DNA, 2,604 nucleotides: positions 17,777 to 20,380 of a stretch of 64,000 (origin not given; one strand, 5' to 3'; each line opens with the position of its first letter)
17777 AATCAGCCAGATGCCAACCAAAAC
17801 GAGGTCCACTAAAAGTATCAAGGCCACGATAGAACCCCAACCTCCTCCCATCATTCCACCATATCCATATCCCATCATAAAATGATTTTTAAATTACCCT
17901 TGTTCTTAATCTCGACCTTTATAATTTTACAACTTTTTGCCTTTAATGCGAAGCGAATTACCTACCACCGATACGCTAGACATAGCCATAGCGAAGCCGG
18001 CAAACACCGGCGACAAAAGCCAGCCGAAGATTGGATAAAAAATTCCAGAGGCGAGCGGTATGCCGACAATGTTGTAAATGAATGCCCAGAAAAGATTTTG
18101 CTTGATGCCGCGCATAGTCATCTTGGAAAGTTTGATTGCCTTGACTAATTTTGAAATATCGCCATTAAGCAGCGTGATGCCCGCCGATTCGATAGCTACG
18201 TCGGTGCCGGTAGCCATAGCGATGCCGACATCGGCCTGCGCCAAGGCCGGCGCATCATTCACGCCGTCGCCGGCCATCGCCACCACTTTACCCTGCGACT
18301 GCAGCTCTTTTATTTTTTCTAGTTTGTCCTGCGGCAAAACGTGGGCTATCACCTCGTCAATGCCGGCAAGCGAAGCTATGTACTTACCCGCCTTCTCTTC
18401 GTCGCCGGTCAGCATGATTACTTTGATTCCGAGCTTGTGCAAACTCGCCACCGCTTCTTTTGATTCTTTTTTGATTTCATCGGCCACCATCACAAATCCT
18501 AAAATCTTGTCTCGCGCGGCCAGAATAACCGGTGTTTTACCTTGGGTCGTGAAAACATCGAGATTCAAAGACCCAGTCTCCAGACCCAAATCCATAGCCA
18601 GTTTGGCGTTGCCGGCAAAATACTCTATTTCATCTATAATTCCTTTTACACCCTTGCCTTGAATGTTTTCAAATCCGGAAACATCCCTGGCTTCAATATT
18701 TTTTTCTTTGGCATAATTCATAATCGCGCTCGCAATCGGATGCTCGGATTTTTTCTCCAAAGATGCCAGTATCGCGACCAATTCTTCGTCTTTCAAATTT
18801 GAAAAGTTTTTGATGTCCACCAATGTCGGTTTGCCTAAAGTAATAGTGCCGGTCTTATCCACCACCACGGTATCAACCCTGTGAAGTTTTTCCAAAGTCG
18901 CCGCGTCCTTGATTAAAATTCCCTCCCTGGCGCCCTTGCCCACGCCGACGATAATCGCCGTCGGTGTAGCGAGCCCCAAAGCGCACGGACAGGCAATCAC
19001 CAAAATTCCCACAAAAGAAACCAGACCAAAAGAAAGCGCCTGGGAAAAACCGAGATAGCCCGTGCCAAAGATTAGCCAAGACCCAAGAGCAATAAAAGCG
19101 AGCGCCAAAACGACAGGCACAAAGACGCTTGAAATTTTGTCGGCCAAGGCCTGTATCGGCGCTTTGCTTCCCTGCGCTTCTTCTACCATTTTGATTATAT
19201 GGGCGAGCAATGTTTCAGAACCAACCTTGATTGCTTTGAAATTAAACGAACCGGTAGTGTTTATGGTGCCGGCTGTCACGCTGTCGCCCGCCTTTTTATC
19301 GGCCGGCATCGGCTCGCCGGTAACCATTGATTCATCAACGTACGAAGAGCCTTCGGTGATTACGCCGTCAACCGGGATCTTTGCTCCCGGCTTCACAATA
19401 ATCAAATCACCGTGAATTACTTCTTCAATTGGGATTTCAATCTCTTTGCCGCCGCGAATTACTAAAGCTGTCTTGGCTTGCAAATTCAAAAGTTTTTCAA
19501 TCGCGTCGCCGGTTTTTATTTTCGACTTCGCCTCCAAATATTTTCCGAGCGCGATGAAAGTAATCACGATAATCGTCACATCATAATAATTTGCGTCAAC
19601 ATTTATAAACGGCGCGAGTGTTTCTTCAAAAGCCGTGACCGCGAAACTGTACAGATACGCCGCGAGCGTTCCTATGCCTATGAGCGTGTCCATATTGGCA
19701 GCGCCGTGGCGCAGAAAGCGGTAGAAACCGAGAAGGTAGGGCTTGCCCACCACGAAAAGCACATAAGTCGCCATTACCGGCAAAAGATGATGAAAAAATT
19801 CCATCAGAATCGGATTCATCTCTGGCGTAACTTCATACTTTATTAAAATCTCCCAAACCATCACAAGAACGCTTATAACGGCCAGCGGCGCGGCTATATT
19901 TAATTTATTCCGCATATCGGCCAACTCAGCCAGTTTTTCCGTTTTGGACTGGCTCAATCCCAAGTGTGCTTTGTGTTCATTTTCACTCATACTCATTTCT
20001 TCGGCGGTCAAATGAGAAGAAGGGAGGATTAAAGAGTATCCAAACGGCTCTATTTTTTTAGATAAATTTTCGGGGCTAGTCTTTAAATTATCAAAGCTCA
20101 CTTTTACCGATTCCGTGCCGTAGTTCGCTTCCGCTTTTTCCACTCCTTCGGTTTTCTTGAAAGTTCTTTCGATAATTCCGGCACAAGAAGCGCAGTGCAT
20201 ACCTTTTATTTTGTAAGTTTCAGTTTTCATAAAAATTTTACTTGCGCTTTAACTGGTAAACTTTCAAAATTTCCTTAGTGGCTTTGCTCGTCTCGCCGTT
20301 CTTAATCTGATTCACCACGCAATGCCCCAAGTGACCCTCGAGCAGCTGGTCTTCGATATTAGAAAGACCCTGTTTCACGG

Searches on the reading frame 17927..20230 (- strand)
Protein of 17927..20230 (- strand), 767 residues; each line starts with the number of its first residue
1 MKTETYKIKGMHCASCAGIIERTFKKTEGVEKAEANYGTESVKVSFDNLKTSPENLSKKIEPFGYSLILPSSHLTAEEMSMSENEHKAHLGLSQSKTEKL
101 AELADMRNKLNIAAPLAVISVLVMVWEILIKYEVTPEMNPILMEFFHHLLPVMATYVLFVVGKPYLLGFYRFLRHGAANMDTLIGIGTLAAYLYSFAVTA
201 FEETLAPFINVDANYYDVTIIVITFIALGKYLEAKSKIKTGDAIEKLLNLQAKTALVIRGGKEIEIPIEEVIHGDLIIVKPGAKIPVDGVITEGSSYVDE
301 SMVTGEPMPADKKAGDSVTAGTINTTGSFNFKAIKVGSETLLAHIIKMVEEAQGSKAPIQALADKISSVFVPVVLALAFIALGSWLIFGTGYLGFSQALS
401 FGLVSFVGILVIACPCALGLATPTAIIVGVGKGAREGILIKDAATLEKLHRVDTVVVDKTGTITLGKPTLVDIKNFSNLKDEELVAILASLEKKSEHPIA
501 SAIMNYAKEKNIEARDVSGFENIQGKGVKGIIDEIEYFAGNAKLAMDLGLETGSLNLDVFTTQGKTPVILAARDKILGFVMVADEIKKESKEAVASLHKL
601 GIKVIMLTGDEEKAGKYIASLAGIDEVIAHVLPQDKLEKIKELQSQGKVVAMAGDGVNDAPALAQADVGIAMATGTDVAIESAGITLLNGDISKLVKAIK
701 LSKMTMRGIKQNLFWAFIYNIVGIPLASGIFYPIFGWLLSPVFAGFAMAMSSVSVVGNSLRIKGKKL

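Call 81: search_protein_families(library=pfam, proteins=[window:17927-20230:-], max_evalue=0.00001)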
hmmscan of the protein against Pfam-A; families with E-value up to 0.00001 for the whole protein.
window:17927-20230:- (767 aa): 3 families
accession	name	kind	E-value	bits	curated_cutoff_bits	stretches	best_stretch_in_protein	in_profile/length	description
PF00122.25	E1-E2_ATPase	-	4.1e-58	196.3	28.1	1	250-435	2-180/181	E1-E2 ATPase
PF00702.32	Hydrolase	-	6.8e-31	108.6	26.4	1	452-667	1-191/191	haloacid dehalogenase-like hydrolase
PF00403.32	HMA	-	2.9e-14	53.6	24.8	1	5-65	1-61/62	Heavy-metal-associated domain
